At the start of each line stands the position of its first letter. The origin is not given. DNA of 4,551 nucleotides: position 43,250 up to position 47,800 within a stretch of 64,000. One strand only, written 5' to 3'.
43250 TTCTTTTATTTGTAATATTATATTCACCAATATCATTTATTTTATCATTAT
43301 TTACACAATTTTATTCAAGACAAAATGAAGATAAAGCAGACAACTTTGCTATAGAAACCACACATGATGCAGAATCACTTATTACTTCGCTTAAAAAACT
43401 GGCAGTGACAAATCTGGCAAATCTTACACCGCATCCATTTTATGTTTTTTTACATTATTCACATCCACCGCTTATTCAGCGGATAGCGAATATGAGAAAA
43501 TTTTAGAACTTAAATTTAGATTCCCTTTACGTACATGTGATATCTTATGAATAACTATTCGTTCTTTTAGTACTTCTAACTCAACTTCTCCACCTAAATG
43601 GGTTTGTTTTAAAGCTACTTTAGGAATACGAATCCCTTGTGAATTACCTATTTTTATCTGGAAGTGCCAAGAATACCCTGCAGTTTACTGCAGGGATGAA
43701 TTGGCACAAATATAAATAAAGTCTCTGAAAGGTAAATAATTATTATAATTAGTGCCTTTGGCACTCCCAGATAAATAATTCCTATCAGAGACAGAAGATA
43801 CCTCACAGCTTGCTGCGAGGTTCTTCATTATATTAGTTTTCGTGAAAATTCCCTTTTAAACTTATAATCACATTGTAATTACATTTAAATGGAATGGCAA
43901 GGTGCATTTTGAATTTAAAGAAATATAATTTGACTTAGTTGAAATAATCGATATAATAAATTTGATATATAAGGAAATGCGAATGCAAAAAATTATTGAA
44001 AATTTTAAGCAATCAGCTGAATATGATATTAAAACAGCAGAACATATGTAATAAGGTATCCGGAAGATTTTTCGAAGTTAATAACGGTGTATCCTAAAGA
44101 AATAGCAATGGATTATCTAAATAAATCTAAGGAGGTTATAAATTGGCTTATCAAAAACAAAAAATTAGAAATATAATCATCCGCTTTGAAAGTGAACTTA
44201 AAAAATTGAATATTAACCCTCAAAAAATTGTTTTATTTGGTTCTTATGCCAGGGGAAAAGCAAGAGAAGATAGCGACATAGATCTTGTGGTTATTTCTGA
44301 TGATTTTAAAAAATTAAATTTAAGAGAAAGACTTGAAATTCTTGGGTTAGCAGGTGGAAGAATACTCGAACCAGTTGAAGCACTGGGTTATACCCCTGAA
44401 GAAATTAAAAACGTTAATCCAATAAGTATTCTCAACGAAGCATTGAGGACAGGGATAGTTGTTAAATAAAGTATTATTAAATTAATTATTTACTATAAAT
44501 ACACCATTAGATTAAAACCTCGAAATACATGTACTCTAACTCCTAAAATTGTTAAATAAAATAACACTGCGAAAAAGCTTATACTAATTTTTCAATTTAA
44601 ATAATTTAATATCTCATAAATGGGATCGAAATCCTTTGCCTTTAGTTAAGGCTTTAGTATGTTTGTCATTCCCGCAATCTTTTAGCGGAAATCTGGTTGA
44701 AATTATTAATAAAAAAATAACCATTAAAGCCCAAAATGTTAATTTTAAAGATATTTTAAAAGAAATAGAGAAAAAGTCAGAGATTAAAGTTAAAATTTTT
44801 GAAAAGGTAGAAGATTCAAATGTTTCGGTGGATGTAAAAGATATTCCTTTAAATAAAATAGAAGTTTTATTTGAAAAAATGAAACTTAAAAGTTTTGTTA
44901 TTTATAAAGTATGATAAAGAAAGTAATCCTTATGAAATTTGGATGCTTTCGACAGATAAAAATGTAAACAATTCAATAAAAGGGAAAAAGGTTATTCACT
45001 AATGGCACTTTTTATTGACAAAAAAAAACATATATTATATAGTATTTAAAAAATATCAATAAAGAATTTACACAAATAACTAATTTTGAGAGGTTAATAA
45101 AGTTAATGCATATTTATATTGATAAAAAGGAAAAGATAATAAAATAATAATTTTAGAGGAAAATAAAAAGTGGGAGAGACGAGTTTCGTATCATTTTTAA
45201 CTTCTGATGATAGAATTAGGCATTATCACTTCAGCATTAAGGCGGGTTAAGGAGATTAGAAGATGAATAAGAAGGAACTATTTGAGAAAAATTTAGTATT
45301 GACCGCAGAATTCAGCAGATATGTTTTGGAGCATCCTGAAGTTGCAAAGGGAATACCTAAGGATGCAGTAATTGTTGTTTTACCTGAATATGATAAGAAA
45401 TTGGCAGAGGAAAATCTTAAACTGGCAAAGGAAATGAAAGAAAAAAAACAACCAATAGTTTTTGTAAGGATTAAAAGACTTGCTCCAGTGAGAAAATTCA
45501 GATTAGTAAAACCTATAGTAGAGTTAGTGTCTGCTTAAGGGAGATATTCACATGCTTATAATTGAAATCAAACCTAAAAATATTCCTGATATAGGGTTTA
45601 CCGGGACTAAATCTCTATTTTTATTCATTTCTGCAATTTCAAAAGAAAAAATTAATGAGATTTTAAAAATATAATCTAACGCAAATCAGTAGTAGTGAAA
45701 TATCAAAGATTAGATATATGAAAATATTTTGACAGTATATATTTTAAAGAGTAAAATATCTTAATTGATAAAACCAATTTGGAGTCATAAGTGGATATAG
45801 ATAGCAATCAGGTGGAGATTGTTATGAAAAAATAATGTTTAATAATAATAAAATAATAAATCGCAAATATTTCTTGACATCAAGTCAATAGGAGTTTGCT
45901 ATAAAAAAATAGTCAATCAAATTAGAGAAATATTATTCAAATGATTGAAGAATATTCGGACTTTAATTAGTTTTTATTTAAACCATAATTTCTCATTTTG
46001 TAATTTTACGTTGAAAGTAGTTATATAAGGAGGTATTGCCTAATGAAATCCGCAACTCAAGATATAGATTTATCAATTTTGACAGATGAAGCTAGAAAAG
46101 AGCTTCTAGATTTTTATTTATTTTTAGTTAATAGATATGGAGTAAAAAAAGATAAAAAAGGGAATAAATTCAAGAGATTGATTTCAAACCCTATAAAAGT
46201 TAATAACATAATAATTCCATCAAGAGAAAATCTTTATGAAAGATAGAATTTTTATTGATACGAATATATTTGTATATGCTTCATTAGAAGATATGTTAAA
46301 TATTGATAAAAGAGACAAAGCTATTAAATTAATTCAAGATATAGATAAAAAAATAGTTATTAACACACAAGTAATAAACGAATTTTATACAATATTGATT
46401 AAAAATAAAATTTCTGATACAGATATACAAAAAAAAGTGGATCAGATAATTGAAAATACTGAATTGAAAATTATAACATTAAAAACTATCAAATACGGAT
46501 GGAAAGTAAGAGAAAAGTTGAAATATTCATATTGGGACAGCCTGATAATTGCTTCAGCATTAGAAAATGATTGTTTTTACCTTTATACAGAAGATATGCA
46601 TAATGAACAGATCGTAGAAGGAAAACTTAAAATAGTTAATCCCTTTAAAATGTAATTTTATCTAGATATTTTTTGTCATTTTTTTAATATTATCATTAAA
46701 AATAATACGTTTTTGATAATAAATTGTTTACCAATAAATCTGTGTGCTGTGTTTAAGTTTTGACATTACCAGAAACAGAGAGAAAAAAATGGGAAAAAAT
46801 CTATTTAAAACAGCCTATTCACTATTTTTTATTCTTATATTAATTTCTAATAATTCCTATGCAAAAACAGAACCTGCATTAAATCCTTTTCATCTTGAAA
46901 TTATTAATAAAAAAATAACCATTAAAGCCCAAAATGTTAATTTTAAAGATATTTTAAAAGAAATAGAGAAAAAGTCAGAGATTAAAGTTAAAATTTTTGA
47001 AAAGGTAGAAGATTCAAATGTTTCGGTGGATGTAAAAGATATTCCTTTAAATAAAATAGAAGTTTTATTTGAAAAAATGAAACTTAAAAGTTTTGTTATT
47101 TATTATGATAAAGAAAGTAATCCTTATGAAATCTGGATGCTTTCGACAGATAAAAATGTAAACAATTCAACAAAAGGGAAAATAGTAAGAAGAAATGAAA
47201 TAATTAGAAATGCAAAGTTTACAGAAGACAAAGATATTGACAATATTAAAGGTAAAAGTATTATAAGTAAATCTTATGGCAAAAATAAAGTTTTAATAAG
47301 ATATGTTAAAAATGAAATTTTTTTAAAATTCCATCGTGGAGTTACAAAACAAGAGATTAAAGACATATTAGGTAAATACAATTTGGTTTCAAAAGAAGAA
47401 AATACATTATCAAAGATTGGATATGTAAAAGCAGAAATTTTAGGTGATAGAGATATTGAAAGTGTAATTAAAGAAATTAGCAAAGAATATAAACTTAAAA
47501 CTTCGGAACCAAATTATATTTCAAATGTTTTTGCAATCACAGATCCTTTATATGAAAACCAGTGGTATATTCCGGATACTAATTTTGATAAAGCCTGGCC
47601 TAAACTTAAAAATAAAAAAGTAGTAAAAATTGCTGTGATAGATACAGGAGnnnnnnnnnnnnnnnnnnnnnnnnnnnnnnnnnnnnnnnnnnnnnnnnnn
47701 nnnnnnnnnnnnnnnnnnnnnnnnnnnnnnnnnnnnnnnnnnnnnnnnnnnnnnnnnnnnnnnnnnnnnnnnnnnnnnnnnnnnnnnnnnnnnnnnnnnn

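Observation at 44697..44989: A 290-bp duplication of the protease gene 5' region sits 2.2 kb upstream of the intact copy and brackets the VapBC cassette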

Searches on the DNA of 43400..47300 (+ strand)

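Call 41: search_rna_families(source=window, start=43400, end=47300, threshold=evalue, max_evalue=1)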
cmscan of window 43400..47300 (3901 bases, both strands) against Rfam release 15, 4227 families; matches with E-value up to 1: 1.
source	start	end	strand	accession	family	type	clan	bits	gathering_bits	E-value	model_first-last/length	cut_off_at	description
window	46214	46265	+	RF03630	mir-2818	Gene; miRNA;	-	24.2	90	0.077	1-60/60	no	mir-2818 microRNA precursor family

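Call 68: search_dna_similar(query=window:44400-47200:+, collection=plasmids, mode=distant, max_rows=8)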
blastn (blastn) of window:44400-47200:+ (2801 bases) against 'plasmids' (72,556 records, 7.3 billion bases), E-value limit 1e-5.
No match.

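Call 69: search_dna_similar(query=window:44400-47200:+, collection=phages, mode=distant, max_rows=8)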
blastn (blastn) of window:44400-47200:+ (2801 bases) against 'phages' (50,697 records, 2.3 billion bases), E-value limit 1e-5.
No match.
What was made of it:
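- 44989..46894 (+): The 1906-nt segment between the two copies. It holds the DUF5647 cassette, the VapBC-like pair, and the protease's own 5' UTR, start codon and signal-peptide codons 1-35. It has no match in plasmid or phage collections (calls 68, 69).
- The segment has no match in plasmids or phages (calls 68, 69).
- Tried and rejected: No plasmid or phage similarity (calls 68, 69).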

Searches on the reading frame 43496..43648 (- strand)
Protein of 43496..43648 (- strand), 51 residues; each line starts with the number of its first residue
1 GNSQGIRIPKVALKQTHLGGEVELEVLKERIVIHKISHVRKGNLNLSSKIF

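Call 32: search_protein_families(library=pfam, proteins=[window:43496-43648:-], max_evalue=1)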
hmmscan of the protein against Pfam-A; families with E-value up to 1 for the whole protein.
seq(51 aa): 1 family
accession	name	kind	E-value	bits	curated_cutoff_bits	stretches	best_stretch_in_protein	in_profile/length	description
PF04014.23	MazE_antitoxin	-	0.0019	18.6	24.7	1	1-37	5-44/48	Antidote-toxin recognition MazE, bacterial antitoxin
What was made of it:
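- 43507..43650 (-): N-terminally truncated MazE/AbrB-type antitoxin remnant. It abuts a MITE-like repeat at 43653-43830. Call 32 (MazE_antitoxin, E = 0.0019, below cut-off).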

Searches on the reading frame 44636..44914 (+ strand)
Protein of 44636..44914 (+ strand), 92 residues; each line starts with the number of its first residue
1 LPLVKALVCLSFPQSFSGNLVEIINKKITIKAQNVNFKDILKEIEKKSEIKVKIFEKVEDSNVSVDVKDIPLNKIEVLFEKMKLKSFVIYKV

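Call 9: search_protein_families(library=pfam, proteins=[window:44636-44914:+], max_evalue=0.01)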
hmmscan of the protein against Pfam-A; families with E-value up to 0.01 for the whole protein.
window:44636-44914:+ (92 aa): 0 families

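Call 43: search_protein_families(library=ncbifam, proteins=[window:44636-44914:+], max_evalue=0.1)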
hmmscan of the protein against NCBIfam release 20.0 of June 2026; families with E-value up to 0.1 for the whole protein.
window:44636-44914:+ (92 aa): 0 families

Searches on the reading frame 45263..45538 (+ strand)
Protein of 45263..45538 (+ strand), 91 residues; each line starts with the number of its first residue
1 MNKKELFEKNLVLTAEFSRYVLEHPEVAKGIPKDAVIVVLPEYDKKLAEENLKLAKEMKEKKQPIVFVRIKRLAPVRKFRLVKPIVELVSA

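Call 9: search_protein_families(library=pfam, proteins=[window:45263-45538:+], max_evalue=0.01)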
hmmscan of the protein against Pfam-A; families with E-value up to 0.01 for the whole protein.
window:45263-45538:+ (91 aa): 1 family
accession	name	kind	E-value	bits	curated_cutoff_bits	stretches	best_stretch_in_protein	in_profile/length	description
PF18882.5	DUF5647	-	4.2e-26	91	27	1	5-77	1-73/79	Family of unknown function (DUF5647)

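Call 43: search_protein_families(library=ncbifam, proteins=[window:45263-45538:+], max_evalue=0.1)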
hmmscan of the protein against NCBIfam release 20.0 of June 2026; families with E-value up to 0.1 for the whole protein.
window:45263-45538:+ (91 aa): 0 families

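Call 55: search_protein_families(library=phrogs, proteins=[window:45263-45538:+], max_evalue=0.01)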
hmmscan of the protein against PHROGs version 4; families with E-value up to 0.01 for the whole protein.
window:45263-45538:+ (91 aa): 0 families

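Call 56: search_protein_families(library=padloc, proteins=[window:45263-45538:+], max_evalue=0.01)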
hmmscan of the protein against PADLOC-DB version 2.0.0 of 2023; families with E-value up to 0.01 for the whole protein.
window:45263-45538:+ (91 aa): 0 families

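Call 58: find_encoding_contigs(protein=window:45263-45538:+, flank=10000, max_places=10)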
Protein window:45263-45538:+ (91 aa): 1 contig read that carries it; 1 place shown.
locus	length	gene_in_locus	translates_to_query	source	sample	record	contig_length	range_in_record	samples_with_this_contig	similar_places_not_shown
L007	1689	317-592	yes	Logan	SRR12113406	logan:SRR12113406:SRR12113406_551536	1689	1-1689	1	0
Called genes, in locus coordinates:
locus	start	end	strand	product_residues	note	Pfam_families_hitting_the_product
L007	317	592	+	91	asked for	PF18882:DUF5647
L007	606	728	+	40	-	-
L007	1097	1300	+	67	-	-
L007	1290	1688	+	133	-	?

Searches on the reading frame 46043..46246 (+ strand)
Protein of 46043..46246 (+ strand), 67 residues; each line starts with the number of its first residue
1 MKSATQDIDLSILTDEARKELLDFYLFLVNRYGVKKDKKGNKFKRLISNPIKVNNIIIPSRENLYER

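Call 9: search_protein_families(library=pfam, proteins=[window:46043-46246:+], max_evalue=0.01)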
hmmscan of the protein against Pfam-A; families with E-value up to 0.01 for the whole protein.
window:46043-46246:+ (67 aa): 1 family
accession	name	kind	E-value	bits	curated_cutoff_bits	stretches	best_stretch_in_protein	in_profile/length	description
PF10047.15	DUF2281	-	0.0013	19.7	26.5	1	13-42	9-37/64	Protein of unknown function (DUF2281)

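Call 43: search_protein_families(library=ncbifam, proteins=[window:46043-46246:+], max_evalue=0.1)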
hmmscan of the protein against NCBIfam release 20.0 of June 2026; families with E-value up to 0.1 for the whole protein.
window:46043-46246:+ (67 aa): 0 families

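Call 55: search_protein_families(library=phrogs, proteins=[window:46043-46246:+], max_evalue=0.01)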
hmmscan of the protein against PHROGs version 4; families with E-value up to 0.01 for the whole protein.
window:46043-46246:+ (67 aa): 0 families

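Call 56: search_protein_families(library=padloc, proteins=[window:46043-46246:+], max_evalue=0.01)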
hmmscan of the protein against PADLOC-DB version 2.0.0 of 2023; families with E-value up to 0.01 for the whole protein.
window:46043-46246:+ (67 aa): 0 families

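Call 59: find_encoding_contigs(protein=window:46043-46246:+, flank=10000, max_places=10)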
Protein window:46043-46246:+ (67 aa): 1 contig read that carries it; 1 place shown.
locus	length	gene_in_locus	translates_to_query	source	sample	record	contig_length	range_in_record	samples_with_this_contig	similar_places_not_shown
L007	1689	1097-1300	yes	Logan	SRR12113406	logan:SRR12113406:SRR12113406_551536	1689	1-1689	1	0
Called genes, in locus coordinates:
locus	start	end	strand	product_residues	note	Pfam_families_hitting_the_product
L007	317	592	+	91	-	PF18882:DUF5647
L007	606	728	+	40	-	-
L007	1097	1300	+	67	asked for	-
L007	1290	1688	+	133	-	?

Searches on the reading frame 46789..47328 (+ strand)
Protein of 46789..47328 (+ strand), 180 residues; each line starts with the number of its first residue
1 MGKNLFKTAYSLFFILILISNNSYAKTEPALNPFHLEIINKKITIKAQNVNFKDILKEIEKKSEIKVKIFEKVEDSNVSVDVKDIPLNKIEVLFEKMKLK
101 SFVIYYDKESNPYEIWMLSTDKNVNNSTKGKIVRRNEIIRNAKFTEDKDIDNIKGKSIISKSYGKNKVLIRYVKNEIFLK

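Call 64: find_homologous_proteins(query=window:46789-47328:+, max_evalue=0.00001)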
Query window:46789-47328:+: 204 candidates shared short words with the query, none scored E <= 0.00001.
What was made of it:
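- Tried and rejected: A third homologue search with only the N-terminal 180 aa returned nothing, not even the protein itself (call 64).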

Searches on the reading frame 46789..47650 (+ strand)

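Call 18: find_related_loci(query=window:46789-47650:+, collection=genome_contigs, flank=10000)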
Query window:46789-47650:+ (287 aa) in genome_contigs; peptide patterns used: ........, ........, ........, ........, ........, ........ (x = any residue, [..] = any of these).
123 stretches matched a pattern, but none encodes a relative of the query by tblastn (E <= 1e-3).

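Call 67: find_related_loci(query=window:46789-47650:+, collection=metagenome_contigs, flank=6000)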
Query window:46789-47650:+ (287 aa) in metagenome_contigs; peptide patterns used: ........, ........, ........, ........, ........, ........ (x = any residue, [..] = any of these).
224 stretches matched a pattern, but none encodes a relative of the query by tblastn (E <= 1e-3).

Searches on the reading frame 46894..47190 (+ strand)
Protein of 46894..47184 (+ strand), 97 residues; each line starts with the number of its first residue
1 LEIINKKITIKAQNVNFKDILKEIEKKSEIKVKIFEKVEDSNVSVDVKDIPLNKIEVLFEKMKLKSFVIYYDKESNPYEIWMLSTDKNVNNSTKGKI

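Call 32: search_protein_families(library=pfam, proteins=[window:46894-47184:+], max_evalue=1)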
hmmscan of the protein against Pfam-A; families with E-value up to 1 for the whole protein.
window:46894-47184:+ (97 aa): 2 families
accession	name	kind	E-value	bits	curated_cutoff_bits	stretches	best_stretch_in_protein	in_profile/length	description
PF07660.19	STN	-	0.1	12.9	28.4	0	5-33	13-41/52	Secretin and TonB N terminus short domain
PF02680.19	DUF211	-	0.21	12.2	22.1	1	4-26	45-67/89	Uncharacterized ArCR, COG1888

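Call 35: search_solved_structures(query=A2, max_evalue=10, show_alignments=1)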
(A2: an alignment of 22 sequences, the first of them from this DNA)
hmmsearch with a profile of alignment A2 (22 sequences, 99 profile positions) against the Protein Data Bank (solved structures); distinct sequences matched with E-value up to 10: 9.
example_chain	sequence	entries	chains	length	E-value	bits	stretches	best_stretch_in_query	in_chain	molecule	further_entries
4ar0_A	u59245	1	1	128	0.023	18.1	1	6-57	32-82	TYPE IV PILUS BIOGENESIS AND COMPETENCE PROTEIN PILQ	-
4av2_A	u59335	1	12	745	0.27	14.7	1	6-55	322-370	TYPE IV PILUS BIOGENESIS AND COMPETENCE PROTEIN PILQ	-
9sh1_A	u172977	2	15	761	0.28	14.7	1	6-55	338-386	Type IV pilus biogenesis and competence protein PilQ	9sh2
6nuk_A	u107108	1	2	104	0.76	13.3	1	11-62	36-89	Ferredog-Diesel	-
2xm3_A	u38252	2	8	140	0.82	13.2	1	17-63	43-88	TRANSPOSASE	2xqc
2xo6_A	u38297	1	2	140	0.84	13.1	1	17-63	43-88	TRANSPOSASE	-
2xma_A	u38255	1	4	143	0.85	13.1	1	17-63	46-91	TRANSPOSASE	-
7aov_A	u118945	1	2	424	1.3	12.5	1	6-45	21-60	Transient receptor potential cation channel subfamily M member 2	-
1nhc_A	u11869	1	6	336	1.4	12.4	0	27-69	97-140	Polygalacturonase I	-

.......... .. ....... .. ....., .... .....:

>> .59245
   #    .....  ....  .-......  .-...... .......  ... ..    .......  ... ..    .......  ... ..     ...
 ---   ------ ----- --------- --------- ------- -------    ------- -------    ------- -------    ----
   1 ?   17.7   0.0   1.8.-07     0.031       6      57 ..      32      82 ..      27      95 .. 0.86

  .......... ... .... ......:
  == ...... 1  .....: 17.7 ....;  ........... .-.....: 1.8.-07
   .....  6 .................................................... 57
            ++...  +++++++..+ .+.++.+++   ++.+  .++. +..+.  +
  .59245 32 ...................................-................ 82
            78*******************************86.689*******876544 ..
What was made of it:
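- On Secretin N0 / STN domain (for the duplicated coding piece): PilQ N0 E = 0.023 by profile against PDB sequences (call 35).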

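Call 36: search_protein_families(library=pfam, alignment_id=A2, max_evalue=1)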
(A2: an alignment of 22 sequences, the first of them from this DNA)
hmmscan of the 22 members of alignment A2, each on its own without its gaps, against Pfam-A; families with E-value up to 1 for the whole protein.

A. member 1, seq(99 aa): 1 family
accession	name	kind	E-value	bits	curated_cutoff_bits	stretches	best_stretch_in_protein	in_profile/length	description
PF07660.19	STN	-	0.11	12.8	28.4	0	5-33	13-41/52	Secretin and TonB N terminus short domain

B. families by the number of members that match (of 22 scanned): 17 families
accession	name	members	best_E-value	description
PF07660.19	STN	7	0.0026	Secretin and TonB N terminus short domain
PF02629.25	CoA_binding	7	0.0041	CoA binding domain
PF16344.10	FecR_C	5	0.0024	FecR, C-terminal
PF01797.21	Y1_Tnp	2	0.023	Transposase IS200 like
PF25083.1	GIPC1_GH1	2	0.1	GIPC1-3 GH1 domain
PF19241.4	DUF5891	1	0.0039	Family of unknown function (DUF5891)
PF21878.2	STIV_turret_1st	1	0.025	C381 turret protein 1st galactose-binding domain-like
PF16816.10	DotD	1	0.032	DotD protein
PF20830.2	Reovirus_bridge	1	0.037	Reovirus turret protein, bridge domain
PF22642.1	MinC_N_1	1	0.047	Cell-division inhibitor MinC, N-terminal domain-like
PF20306.3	Sp-DndD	1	0.05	Small protein found in certain Dnd DNA modification systems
PF01983.22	CofC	1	0.066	Guanylyl transferase CofC like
PF04612.17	T2SSM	1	0.078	Type II secretion system (T2SS), protein M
PF03448.22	MgtE_N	1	0.12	MgtE intracellular N domain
PF12990.12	DUF3874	1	0.2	Domain of unknonw function from B. Theta Gene description (DUF3874)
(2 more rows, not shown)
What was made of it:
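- On Secretin N0 / STN domain (for the duplicated coding piece): STN best E = 0.0026 among 22 homologues, below the gathering score (calls 32, 36).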

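Call 44: predict_structure(alignment_id=A2)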
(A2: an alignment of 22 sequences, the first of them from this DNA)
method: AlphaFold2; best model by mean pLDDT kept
length: 99 residues; sequences in the alignment: 22
mean_pLDDT: 87.3   pTM: 0.77
mean pLDDT of the five models: 87.3, 86.1, 86.1, 84.4, 83.2
residues with pLDDT >= 90: 64; 70-90: 22; 50-70: 13; < 50: 0
segments of 3 or more residues with pLDDT < 50: none
pLDDT, mean of each block of 10 residues (from residue 1): 95 96 94 90 95 92 89 88 73 58
secondary structure, 60 per line:
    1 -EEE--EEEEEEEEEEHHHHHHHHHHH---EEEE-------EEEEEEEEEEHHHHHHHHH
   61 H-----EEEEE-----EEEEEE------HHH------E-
elements in order: E2-4 E7-16 H17-27 E31-34 E42-51 H52-61 E67-71 E77-82
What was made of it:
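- On Secretin N0 / STN domain (for the duplicated coding piece): AlphaFold2 pLDDT 87, pTM 0.77 (call 44).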

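Call 47: fold_search(model_id=the predicted structure, library=pdb)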
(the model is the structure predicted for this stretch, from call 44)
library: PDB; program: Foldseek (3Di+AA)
matches with E <= 10: 354; with E <= 0.001: 0
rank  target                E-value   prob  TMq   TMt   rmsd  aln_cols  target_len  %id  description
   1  4ar0_MODEL_1_A        2.5e-02  0.99  0.53  0.42   4.0        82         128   17  N0 domain of Neisseria meningitidis Pilus assembly protein PilQ (released 2012-10-17)
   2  4jtm_A                3.6e-02  0.99  0.54  0.63   4.0        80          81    9  Structure of the N0 domain of the type II secretin from enterotoxigenic Escherichia coli (released 2013-07-03)
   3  4av2_A                6.1e-02  0.98  0.52  0.21   4.0        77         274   16  Single particle electron microscopy of PilQ dodecameric complexes from Neisseria meningitidis. (released 2012-10-17)
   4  5ngi_B                1.3e-01  0.92  0.50  0.26   4.4        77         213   18  Structure of XcpQN012 (released 2018-01-24)
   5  5mp2_B                1.3e-01  0.89  0.51  0.27   4.9        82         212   17  XcpQN012 in complex with VHH04 (released 2017-12-13)
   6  7pmp_MODEL_1_A        1.3e-01  0.77  0.51  0.47   5.1       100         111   15  Solution structure of Legionella pneumophila LspD (released 2022-09-14)
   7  3jc8_Qa               1.6e-01  0.96  0.54  0.15   3.3        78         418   12  Architectural model of the type IVa pilus machine in a piliated state (released 2016-03-16)
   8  6w6m_A                1.7e-01  0.91  0.53  0.15   3.2        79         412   13  Single particle cryoEM structure of V. cholerae Type IV competence pilus secretin PilQ (released 2020-10-14)
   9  3oss_D                2.0e-01  0.85  0.52  0.35   4.4        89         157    8  The crystal structure of enterotoxigenic Escherichia coli GspC-GspD complex from the type II secretion system (released 2011-08-03)
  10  7mud_Ad               2.1e-01  0.82  0.52  0.41   5.5        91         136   16  Legionella pneumophila Dot/Icm T4SS OMC (released 2021-10-06)
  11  4e9j_B                2.4e-01  0.82  0.50  0.26   4.4        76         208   18  Crystal structure of the N-terminal domain of the secretin XcpQ from Pseudomonas aeruginosa (released 2012-12-05)
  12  5mp2_A                2.4e-01  0.77  0.50  0.26   4.5        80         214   16  XcpQN012 in complex with VHH04 (released 2017-12-13)
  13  5ngi_A                2.9e-01  0.80  0.50  0.26   5.0        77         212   18  Structure of XcpQN012 (released 2018-01-24)
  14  3ezj_G                3.1e-01  0.84  0.53  0.29   3.6        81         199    7  Crystal structure of the N-terminal domain of the secretin GspD from ETEC determined with the assistance of a nanobody (released 2009-02-17)
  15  2c7h_MODEL_1_A        3.1e-01  0.11  0.21  0.23   6.7        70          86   16  Solution NMR structure of the DWNN domain from human RBBP6 (released 2006-01-19)
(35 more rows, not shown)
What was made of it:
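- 46895..47182 (+): A: parent copy inside the intact protease gene. It encodes a complete secretin-N0/STN-like domain plus a linker ending in the conserved KGK. Calls 44 and 47 give an AlphaFold2 model with pLDDT 87; the top Foldseek hits are PilQ/GspD N0 domains (prob 0.99, TM 0.53).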
